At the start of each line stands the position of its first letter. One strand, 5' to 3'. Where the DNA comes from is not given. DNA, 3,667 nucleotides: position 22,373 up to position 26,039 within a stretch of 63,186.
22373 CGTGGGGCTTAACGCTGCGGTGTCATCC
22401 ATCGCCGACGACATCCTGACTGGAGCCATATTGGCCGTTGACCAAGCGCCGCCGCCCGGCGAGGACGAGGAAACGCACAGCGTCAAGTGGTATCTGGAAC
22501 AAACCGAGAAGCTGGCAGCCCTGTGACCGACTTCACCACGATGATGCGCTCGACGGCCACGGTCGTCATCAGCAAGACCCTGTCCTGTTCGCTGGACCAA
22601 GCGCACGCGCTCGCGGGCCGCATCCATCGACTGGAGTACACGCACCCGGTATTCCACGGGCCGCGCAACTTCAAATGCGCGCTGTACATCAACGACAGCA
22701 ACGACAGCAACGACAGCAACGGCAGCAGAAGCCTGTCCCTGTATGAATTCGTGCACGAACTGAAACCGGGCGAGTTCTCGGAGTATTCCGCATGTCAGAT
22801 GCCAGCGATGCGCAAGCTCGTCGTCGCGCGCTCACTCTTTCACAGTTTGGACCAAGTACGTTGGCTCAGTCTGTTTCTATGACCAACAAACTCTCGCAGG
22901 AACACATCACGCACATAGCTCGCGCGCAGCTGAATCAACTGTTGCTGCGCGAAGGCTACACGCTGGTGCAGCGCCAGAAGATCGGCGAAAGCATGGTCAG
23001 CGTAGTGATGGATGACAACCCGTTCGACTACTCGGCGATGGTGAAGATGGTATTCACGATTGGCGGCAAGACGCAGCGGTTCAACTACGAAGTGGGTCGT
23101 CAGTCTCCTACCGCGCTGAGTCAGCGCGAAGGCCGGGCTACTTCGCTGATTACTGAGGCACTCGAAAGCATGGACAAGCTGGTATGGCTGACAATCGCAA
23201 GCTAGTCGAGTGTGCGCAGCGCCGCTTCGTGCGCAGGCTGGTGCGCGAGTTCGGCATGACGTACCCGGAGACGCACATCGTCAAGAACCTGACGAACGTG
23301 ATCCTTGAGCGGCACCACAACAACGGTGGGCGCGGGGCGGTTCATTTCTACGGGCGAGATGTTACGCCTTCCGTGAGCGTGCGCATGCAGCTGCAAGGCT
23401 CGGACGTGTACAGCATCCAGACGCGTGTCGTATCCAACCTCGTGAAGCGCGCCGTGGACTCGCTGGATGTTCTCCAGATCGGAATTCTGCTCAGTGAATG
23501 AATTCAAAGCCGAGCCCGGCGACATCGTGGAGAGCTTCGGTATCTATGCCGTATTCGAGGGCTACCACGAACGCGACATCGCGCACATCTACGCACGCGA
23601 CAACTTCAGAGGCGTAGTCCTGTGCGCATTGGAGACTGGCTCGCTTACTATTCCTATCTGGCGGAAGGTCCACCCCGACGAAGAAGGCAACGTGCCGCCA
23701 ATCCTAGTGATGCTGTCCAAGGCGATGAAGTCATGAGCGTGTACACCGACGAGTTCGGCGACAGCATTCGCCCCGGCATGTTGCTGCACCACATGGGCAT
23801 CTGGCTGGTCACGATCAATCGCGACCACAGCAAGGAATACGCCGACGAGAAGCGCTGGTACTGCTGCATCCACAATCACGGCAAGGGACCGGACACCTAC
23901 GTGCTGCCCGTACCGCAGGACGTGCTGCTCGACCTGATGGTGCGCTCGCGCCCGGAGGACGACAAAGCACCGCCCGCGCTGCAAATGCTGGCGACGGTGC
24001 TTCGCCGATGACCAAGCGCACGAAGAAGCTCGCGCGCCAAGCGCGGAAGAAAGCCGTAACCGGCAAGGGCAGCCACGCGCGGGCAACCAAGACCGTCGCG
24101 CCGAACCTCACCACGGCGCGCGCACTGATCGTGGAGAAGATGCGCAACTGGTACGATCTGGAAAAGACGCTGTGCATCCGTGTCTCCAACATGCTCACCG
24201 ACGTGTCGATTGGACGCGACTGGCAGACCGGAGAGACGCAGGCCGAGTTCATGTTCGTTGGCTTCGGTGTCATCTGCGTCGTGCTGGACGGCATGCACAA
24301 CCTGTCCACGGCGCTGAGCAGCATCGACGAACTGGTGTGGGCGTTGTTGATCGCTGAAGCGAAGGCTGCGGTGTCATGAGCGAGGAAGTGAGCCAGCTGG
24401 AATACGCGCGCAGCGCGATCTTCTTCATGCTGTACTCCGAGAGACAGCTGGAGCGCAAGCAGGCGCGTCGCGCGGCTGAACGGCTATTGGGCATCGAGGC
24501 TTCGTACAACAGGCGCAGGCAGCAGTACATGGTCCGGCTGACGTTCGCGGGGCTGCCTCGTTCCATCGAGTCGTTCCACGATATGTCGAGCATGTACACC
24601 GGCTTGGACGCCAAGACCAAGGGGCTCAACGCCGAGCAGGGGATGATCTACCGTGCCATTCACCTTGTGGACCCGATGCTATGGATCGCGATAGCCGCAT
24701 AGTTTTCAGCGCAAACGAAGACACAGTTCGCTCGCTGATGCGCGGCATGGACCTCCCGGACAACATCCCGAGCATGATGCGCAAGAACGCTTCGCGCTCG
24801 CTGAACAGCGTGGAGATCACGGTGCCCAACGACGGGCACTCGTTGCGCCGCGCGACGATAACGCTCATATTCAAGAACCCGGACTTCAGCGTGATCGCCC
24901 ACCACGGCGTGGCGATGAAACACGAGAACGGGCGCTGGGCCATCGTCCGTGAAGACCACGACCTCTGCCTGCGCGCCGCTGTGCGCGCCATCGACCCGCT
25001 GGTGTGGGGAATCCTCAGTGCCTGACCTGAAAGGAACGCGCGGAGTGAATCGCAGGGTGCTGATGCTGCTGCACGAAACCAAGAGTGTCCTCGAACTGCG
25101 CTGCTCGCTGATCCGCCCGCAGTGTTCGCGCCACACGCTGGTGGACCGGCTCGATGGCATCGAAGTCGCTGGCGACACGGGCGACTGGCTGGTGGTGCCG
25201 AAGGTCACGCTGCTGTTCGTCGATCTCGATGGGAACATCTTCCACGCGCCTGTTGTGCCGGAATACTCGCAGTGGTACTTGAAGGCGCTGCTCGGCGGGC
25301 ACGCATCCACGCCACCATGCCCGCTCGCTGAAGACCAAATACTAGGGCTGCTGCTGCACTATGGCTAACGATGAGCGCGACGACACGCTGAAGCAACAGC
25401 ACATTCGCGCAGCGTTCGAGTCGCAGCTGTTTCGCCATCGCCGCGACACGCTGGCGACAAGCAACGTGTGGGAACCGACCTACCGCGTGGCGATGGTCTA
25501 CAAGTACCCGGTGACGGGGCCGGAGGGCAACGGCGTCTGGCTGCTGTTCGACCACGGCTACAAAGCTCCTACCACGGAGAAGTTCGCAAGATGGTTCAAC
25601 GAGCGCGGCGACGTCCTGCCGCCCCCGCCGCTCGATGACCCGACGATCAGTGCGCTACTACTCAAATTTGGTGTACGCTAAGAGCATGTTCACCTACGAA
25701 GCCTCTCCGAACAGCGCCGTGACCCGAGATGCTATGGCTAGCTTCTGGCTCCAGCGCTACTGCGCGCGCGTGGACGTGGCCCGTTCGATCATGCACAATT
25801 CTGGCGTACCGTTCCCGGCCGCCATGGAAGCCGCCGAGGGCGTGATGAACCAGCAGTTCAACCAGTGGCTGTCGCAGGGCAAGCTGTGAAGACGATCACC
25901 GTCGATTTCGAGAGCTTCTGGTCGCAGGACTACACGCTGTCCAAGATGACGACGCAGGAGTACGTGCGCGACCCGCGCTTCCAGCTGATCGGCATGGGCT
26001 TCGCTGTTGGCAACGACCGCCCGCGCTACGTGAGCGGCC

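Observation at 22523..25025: Tandem six-member family of ~105-125-aa proteins sharing a C-terminal h-D-x-L-x-W-h-x-I motif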

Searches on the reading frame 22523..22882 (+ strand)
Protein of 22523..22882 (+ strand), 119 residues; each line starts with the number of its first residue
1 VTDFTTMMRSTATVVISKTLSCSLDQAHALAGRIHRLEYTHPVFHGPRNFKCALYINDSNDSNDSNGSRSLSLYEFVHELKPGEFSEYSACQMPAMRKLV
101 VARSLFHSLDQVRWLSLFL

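Call 5: search_protein_families(library=phrogs, proteins=[window:22523-22882:+], max_evalue=1)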
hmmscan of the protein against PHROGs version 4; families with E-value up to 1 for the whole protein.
window:22523-22882:+ (119 aa): 0 families

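Call 14: list_cluster_members(proteins=[window:22523-22882:+, window:22879-23205:+, window:23184-23501:+, window:23467-23736:+, window:23733-24011:+, window:24008-24379:+, window:24376-24702:+, window:24681-25025:+, window:25361-25681:+, window:25865-27736:+])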
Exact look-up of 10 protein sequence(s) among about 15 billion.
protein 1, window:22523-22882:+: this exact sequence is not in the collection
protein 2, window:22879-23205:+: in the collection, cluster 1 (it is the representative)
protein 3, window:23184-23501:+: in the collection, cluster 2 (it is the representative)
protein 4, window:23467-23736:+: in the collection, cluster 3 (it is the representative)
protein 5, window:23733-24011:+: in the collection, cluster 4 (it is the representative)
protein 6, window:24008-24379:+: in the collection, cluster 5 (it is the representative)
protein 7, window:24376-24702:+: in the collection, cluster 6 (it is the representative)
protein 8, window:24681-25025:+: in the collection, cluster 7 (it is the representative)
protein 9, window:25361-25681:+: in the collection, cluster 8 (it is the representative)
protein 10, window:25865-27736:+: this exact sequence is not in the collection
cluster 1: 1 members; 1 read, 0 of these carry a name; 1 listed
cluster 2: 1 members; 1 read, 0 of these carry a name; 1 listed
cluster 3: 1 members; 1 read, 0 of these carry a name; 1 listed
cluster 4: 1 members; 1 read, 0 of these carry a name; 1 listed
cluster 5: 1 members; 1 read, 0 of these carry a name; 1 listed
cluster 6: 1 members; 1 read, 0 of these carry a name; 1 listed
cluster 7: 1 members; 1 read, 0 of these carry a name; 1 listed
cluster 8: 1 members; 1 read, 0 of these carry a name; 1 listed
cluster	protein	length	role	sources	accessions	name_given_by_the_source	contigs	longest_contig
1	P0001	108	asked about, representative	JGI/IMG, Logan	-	-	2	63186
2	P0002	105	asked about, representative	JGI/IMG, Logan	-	-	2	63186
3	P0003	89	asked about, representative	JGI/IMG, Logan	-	-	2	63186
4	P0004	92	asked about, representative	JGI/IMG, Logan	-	-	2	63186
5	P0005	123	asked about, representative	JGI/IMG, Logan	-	-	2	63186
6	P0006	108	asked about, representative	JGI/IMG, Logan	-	-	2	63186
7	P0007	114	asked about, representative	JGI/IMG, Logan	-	-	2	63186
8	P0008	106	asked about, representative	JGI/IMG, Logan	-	-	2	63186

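Call 15: find_homologous_proteins(query=A1, max_evalue=10)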
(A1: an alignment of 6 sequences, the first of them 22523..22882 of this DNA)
Query A1 (6 sequences) (119 aa, profile of the alignment): 5 proteins with E <= 10 among 445 candidates.
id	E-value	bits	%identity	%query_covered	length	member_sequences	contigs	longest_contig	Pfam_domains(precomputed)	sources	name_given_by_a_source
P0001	1.0e-34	137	33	10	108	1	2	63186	-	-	-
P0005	1.1e-25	108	-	-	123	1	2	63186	-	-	-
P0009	1.3e-25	108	99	100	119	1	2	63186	-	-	-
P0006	1.7e-22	98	-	-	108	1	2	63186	-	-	-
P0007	5.6e-22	96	21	35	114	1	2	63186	-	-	-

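Call 25: search_protein_families(library=pfam, proteins=[window:22523-22882:+], max_evalue=5)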
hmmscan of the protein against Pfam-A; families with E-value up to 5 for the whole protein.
window:22523-22882:+ (119 aa): 0 families

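Call 26: search_protein_families(library=padloc, proteins=[window:22523-22882:+], max_evalue=5)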
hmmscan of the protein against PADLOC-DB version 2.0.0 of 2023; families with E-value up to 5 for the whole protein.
window:22523-22882:+ (119 aa): 0 families

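Call 29: find_encoding_contigs(protein=P0001, flank=3000, max_places=4)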
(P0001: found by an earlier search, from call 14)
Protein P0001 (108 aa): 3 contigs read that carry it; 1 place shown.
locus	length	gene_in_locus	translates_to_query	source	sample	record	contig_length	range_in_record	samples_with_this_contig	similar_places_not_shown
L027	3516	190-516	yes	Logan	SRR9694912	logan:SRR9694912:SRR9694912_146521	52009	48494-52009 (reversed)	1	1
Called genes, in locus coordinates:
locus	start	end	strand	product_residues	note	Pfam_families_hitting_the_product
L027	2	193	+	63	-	?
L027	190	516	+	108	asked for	-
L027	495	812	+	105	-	-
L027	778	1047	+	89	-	-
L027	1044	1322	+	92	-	-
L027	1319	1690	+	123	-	-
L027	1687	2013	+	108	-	-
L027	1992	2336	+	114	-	-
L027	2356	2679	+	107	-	-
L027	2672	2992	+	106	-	-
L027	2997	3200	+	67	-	-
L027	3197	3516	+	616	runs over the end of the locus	PF01612:DNA_pol_A_exo1, PF00476:DNA_pol_A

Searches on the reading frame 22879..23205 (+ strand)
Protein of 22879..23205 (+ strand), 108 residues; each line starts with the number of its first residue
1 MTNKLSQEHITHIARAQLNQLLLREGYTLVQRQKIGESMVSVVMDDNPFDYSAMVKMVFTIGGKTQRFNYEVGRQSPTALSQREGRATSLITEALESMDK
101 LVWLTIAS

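Call 5: search_protein_families(library=phrogs, proteins=[window:22879-23205:+], max_evalue=1)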
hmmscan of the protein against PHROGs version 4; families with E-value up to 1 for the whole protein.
window:22879-23205:+ (108 aa): 2 families
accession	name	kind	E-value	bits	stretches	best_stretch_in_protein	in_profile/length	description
phrog_32085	-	unknown function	0.062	13.5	1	4-69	220-283/354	-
phrog_8994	-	unknown function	0.22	12.5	0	6-27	20-44/74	-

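Call 25: search_protein_families(library=pfam, proteins=[window:22879-23205:+], max_evalue=5)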
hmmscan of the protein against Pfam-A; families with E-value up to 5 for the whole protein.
window:22879-23205:+ (108 aa): 0 families

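Call 26: search_protein_families(library=padloc, proteins=[window:22879-23205:+], max_evalue=5)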
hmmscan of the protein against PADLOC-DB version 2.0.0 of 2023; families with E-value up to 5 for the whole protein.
window:22879-23205:+ (108 aa): 0 families

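Call 41: search_protein_representatives(protein=window:22879-23205:+)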
Query: 108 residues. Proteins with E-value up to 0.001 (for the whole library): 5; up to 1e-10: 2; up to 1e-30: 1. The best 5 are listed.
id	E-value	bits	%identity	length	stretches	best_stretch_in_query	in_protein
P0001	5.2e-63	225.1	100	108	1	1-108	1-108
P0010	6.7e-17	77.5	40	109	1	3-107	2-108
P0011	1.6e-06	44.3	28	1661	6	46-96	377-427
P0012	2.9e-05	40.2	28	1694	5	44-91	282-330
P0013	3.1e-04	36.9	23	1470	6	27-70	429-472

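Call 43: find_encoding_contigs(protein=P0010, flank=10000, max_places=6)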
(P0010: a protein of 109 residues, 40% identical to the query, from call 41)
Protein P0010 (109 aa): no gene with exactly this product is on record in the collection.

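Call 44: find_related_loci(query=P0010, collection=viral_contigs, flank=10000)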
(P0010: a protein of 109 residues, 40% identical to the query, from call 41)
Query P0010 (109 aa) in viral_contigs; peptide patterns used: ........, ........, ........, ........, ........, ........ (x = any residue, [..] = any of these).
4 stretches matched a pattern, but none encodes a relative of the query by tblastn (E <= 1e-3).

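Call 46: list_cluster_members(proteins=[P0010])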
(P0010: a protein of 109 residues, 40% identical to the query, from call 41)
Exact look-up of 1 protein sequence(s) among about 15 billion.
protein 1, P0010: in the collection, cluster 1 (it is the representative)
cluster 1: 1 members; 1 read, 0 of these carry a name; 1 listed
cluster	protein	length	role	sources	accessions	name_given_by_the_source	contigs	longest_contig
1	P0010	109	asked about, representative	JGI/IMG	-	-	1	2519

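Call 48: find_homologous_proteins(query=A4, max_evalue=10)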
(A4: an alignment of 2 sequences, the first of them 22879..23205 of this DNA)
Query A4 (2 sequences) (108 aa, profile of the alignment): 2 proteins with E <= 10 among 46 candidates.
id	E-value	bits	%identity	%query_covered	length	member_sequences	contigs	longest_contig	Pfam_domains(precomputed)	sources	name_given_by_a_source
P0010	1.9e-56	207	39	98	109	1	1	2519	-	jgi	-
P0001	4.2e-55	202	100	100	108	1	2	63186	-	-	-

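Call 49: predict_structure(alignment_id=A2)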
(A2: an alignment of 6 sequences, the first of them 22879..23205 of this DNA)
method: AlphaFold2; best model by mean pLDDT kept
length: 108 residues; sequences in the alignment: 6
mean_pLDDT: 55.9   pTM: 0.22
mean pLDDT of the five models: 55.9, 53.9, 53.4, 52.7, 50.5
residues with pLDDT >= 90: 0; 70-90: 29; 50-70: 30; < 50: 49
segments of 3 or more residues with pLDDT < 50: 31-45, 51-80
pLDDT, mean of each block of 10 residues (from residue 1): 63 74 57 43 46 44 39 45 56 75 79
secondary structure, 60 per line:
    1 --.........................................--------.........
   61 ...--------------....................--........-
elements in order: H3-43 H52-63 H78-97 H100-107

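Call 60: search_solved_structures(query=A4, max_evalue=10)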
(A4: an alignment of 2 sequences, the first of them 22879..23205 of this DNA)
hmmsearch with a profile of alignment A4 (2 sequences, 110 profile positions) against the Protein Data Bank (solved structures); distinct sequences matched with E-value up to 10: 10.
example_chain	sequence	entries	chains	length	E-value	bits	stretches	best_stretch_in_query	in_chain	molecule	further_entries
3n9y_C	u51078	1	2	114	0.13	15.7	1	23-47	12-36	Adrenodoxin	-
3n9z_C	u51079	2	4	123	0.15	15.5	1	23-47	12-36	Adrenodoxin | Adrenodoxin, mitochondrial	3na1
3p1m_A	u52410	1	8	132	0.16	15.3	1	23-47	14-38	Adrenodoxin, mitochondrial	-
7esg_A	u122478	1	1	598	0.19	15.2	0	11-57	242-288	Glutathione S-transferase,Protein-glutamate methylesterase/protein-glutamine glutaminase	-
1ayf_A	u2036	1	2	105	0.2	15.1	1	23-47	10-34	ADRENODOXIN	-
2bt6_A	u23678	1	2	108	0.21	15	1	23-47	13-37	ADRENODOXIN 1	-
2jqr_B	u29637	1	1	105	0.22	14.9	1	23-47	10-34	Adrenodoxin, mitochondrial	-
1cje_A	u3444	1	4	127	0.29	14.5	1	23-47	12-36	ADRENODOXIN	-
1l6u_A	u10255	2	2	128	0.29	14.5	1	23-47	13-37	Adrenodoxin 1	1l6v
1e6e_B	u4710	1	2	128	0.29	14.5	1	23-47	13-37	ADRENODOXIN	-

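Call 66: find_related_loci(query=A4, collection=viral_contigs, flank=6000)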
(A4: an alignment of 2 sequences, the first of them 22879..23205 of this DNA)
Query A4 (108 aa) in viral_contigs; peptide patterns used: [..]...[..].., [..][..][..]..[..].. (x = any residue, [..] = any of these).
100 stretches matched a pattern, but none encodes a relative of the query by tblastn (E <= 1e-3).

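Call 67: search_dna_similar(query=P0010, collection=phages, mode=protein, max_evalue=5, max_rows=10)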
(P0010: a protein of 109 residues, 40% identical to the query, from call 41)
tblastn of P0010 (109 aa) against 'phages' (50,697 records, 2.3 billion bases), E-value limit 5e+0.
Records with a match: 2; places in all: 2; records where one place covers at least 80% of the query: 0.
Best place of each record, by identity: <60% 2.
By first word of the organism name: Colwellia 2.
By host as written in the record: Colwellia psychrerythaea strain 34H 2.
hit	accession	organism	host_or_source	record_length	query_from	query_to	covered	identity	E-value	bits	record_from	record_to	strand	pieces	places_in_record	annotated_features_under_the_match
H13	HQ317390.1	Colwellia phage 9A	Colwellia psychrerythaea strain 34H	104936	61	101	38%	36.6%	4e+0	32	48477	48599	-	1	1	hypothetical protein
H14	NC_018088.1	Colwellia phage 9A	Colwellia psychrerythaea strain 34H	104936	61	101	38%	36.6%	4e+0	32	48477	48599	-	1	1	hypothetical protein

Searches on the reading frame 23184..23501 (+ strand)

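Call 5: search_protein_families(library=phrogs, proteins=[window:23184-23501:+], max_evalue=1)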
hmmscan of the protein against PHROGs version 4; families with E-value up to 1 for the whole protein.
window:23184-23501:+ (105 aa): 0 families

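Call 25: search_protein_families(library=pfam, proteins=[window:23184-23501:+], max_evalue=5)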
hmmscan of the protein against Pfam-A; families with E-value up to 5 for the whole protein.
window:23184-23501:+ (105 aa): 1 family
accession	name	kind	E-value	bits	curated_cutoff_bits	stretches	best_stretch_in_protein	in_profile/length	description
PF01514.23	YscJ_FliF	-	0.12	12.7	24.4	1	55-101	122-169/179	Secretory protein of YscJ/FliF family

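Call 26: search_protein_families(library=padloc, proteins=[window:23184-23501:+], max_evalue=5)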
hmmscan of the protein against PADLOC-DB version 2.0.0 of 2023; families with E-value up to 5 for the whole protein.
window:23184-23501:+ (105 aa): 0 families

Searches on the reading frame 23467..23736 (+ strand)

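Call 5: search_protein_families(library=phrogs, proteins=[window:23467-23736:+], max_evalue=1)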
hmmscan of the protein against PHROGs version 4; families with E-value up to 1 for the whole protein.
window:23467-23736:+ (89 aa): 1 family
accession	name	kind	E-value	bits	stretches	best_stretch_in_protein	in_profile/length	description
phrog_34201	-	unknown function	0.28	12.1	1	34-73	44-85/151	-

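Call 25: search_protein_families(library=pfam, proteins=[window:23467-23736:+], max_evalue=5)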
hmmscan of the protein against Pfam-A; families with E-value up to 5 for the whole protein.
window:23467-23736:+ (89 aa): 0 families

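Call 26: search_protein_families(library=padloc, proteins=[window:23467-23736:+], max_evalue=5)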
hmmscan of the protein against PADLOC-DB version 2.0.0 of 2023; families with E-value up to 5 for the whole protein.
window:23467-23736:+ (89 aa): 0 families

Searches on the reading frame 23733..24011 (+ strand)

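Call 5: search_protein_families(library=phrogs, proteins=[window:23733-24011:+], max_evalue=1)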
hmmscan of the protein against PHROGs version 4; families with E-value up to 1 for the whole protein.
window:23733-24011:+ (92 aa): 1 family
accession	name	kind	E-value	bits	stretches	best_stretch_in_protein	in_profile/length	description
phrog_3121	-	unknown function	0.29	12.2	1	30-44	19-33/52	-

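Call 25: search_protein_families(library=pfam, proteins=[window:23733-24011:+], max_evalue=5)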
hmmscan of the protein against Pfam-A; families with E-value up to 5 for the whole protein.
window:23733-24011:+ (92 aa): 0 families

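Call 26: search_protein_families(library=padloc, proteins=[window:23733-24011:+], max_evalue=5)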
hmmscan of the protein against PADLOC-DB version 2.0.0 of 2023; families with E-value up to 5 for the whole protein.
window:23733-24011:+ (92 aa): 0 families

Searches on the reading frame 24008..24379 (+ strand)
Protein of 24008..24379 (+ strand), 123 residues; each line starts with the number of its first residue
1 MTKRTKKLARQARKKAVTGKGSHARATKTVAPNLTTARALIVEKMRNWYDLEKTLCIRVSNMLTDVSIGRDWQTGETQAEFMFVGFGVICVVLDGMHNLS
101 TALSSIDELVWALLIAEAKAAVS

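Call 5: search_protein_families(library=phrogs, proteins=[window:24008-24379:+], max_evalue=1)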
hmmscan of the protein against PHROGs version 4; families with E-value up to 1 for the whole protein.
window:24008-24379:+ (123 aa): 2 families
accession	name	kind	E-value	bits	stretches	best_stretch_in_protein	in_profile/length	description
phrog_24055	-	unknown function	0.24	12.3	1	28-98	54-123/133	-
phrog_38230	-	unknown function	0.3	11.8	1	15-58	68-107/148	-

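Call 25: search_protein_families(library=pfam, proteins=[window:24008-24379:+], max_evalue=5)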
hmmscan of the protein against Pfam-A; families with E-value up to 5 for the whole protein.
window:24008-24379:+ (123 aa): 0 families

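Call 26: search_protein_families(library=padloc, proteins=[window:24008-24379:+], max_evalue=5)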
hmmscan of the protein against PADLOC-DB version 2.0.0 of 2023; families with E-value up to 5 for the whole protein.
window:24008-24379:+ (123 aa): 0 families

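Call 73: find_related_loci(query=window:24008-24379:+, collection=viral_contigs, flank=5000)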
Query window:24008-24379:+ (123 aa) in viral_contigs; peptide patterns used: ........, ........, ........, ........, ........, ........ (x = any residue, [..] = any of these).
5 stretches matched a pattern, but none encodes a relative of the query by tblastn (E <= 1e-3).

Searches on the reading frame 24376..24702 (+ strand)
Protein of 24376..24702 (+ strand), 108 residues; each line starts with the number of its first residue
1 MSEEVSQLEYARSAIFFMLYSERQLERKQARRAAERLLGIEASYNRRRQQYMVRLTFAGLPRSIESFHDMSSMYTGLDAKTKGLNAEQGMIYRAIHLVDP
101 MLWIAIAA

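Call 5: search_protein_families(library=phrogs, proteins=[window:24376-24702:+], max_evalue=1)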
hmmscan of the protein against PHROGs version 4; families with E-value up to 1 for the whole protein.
window:24376-24702:+ (108 aa): 3 families
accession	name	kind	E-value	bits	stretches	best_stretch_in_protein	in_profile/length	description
phrog_37946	-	unknown function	0.04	15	1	14-50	14-50/74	-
phrog_7462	-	unknown function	0.077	14.4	1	27-63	3-39/90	-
phrog_27585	-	unknown function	0.37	11.9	1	27-36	5-14/41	-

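Call 25: search_protein_families(library=pfam, proteins=[window:24376-24702:+], max_evalue=5)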
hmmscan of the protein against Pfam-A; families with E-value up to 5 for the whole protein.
window:24376-24702:+ (108 aa): 0 families

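Call 26: search_protein_families(library=padloc, proteins=[window:24376-24702:+], max_evalue=5)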
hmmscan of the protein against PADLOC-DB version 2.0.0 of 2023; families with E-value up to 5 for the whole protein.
window:24376-24702:+ (108 aa): 0 families

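Call 72: find_related_loci(query=window:24376-24702:+, collection=viral_contigs, flank=5000)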
Query window:24376-24702:+ (108 aa) in viral_contigs; peptide patterns used: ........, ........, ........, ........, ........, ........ (x = any residue, [..] = any of these).
7 stretches matched a pattern, but none encodes a relative of the query by tblastn (E <= 1e-3).

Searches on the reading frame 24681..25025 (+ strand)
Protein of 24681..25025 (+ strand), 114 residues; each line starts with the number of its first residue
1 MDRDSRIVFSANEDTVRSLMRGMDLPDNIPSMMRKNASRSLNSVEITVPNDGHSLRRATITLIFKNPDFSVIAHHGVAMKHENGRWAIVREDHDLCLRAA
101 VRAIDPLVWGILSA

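Call 5: search_protein_families(library=phrogs, proteins=[window:24681-25025:+], max_evalue=1)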
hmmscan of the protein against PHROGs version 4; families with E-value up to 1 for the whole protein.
window:24681-25025:+ (114 aa): 1 family
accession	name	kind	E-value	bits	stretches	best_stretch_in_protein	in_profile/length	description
phrog_13837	-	unknown function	0.11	13.5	1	51-94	23-67/110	-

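Call 25: search_protein_families(library=pfam, proteins=[window:24681-25025:+], max_evalue=5)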
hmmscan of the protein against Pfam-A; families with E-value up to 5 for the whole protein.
window:24681-25025:+ (114 aa): 1 family
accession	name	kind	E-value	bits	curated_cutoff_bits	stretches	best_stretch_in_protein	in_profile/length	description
PF12883.13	DUF3828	-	0.22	12.2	26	1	58-89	90-118/125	Protein of unknown function (DUF3828)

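Call 26: search_protein_families(library=padloc, proteins=[window:24681-25025:+], max_evalue=5)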
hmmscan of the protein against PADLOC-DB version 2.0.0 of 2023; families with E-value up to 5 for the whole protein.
window:24681-25025:+ (114 aa): 0 families

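Call 28: find_homologous_proteins(query=window:24681-25025:+, max_evalue=10)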
Query window:24681-25025:+ (114 aa): 1 proteins with E <= 10 among 2 candidates.
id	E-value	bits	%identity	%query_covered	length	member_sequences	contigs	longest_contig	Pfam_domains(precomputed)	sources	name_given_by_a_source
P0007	2.1e-69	248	100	100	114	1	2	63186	-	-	-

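Call 50: predict_structure(alignment_id=A3)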
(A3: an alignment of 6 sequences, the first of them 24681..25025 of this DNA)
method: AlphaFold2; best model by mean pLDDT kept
length: 114 residues; sequences in the alignment: 6
mean_pLDDT: 55.1   pTM: 0.39
mean pLDDT of the five models: 55.1, 48.0, 47.0, 45.5, 42.4
residues with pLDDT >= 90: 0; 70-90: 0; 50-70: 77; < 50: 37
segments of 3 or more residues with pLDDT < 50: 70-79, 93-97, 99-114
pLDDT, mean of each block of 10 residues (from residue 1): 59 63 58 62 67 57 60 44 51 49 42 38
secondary structure, 60 per line:
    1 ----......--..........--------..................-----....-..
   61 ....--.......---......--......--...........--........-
elements in order: E5-10 H13-22 H31-40 E41-48 H54-57 E59-64 H67-73 E77-82 E85-90 H93-103 H106-113

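Call 65: fold_search(model_id=the predicted structure, library=pdb)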
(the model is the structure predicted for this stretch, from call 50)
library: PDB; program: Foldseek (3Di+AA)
matches with E <= 10: 322; with E <= 0.001: 0
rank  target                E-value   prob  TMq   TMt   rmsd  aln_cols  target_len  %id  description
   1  3k8h_B                2.6e-01  0.35  0.36  0.20  10.0       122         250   11  Structure of crystal form I of TP0453 (released 2010-10-27)
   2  1wb9_B                3.1e-01  0.14  0.25  0.07   9.5       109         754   14  Crystal Structure of E. coli DNA Mismatch Repair enzyme MutS, E38T mutant, in complex with a G.T mismatch (released 2006-01-18)
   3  3k8h_A                4.0e-01  0.25  0.37  0.20   9.1       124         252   12  Structure of crystal form I of TP0453 (released 2010-10-27)
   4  7aib_A                4.5e-01  0.09  0.21  0.06  10.6       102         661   13  MutS-MutL in clamp state (released 2021-03-31)
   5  1wbb_A                5.4e-01  0.11  0.24  0.06   9.8        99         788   13  Crystal structure of E. coli DNA mismatch repair enzyme MutS, E38A mutant, in complex with a G.T mismatch (released 2006-01-18)
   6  5j5y_C                5.7e-01  0.08  0.20  0.16  10.4       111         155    9  Translation initiation factor 4E in complex with m2(7,2'O)GppCCl2ppG mRNA 5' cap analog (released 2017-05-10)
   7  7ai7_A                6.1e-01  0.11  0.24  0.06   9.5        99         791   12  MutS in Intermediate state (released 2021-03-31)
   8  6wfk_A                6.5e-01  0.13  0.31  0.25  10.0       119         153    9  Crystal structure of human Naa50 in complex with CoA and an inhibitor (compound 4a) identified using DNA encoded libra (released 2020-07-01)
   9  1e3m_B                6.5e-01  0.10  0.24  0.07  10.1       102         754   13  The crystal structure of E. coli MutS binding to DNA with a G:T mismatch (released 2000-11-01)
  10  1wb9_A                7.3e-01  0.10  0.24  0.06   9.8        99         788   13  Crystal Structure of E. coli DNA Mismatch Repair enzyme MutS, E38T mutant, in complex with a G.T mismatch (released 2006-01-18)
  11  7ai7_B                7.8e-01  0.09  0.23  0.07   9.4        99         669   13  MutS in Intermediate state (released 2021-03-31)
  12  1wbb_B                7.8e-01  0.09  0.23  0.07   9.7       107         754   16  Crystal structure of E. coli DNA mismatch repair enzyme MutS, E38A mutant, in complex with a G.T mismatch (released 2006-01-18)
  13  1ng9_A                7.8e-01  0.08  0.23  0.06   9.8        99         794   14  E.coli MutS R697A: an ATPase-asymmetry mutant (released 2003-02-11)
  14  6k5m                  8.8e-01  0.09  0.21  0.18   6.9        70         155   17  The crystal structure of a serotonin N-acetyltransferase from Oryza Sativa (Rice) (released 2020-06-03)
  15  4dx9_I                8.8e-01  0.03  0.19  0.18  14.1       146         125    7  ICAP1 in complex with integrin beta 1 cytoplasmic tail (released 2013-01-09)
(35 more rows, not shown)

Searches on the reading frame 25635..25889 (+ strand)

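Call 5: search_protein_families(library=phrogs, proteins=[window:25635-25889:+], max_evalue=1)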
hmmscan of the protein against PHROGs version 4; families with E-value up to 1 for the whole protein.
window:25635-25889:+ (84 aa): 1 family
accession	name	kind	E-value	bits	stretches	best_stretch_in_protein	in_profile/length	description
phrog_24429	-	unknown function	0.15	13.3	1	34-54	42-62/100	-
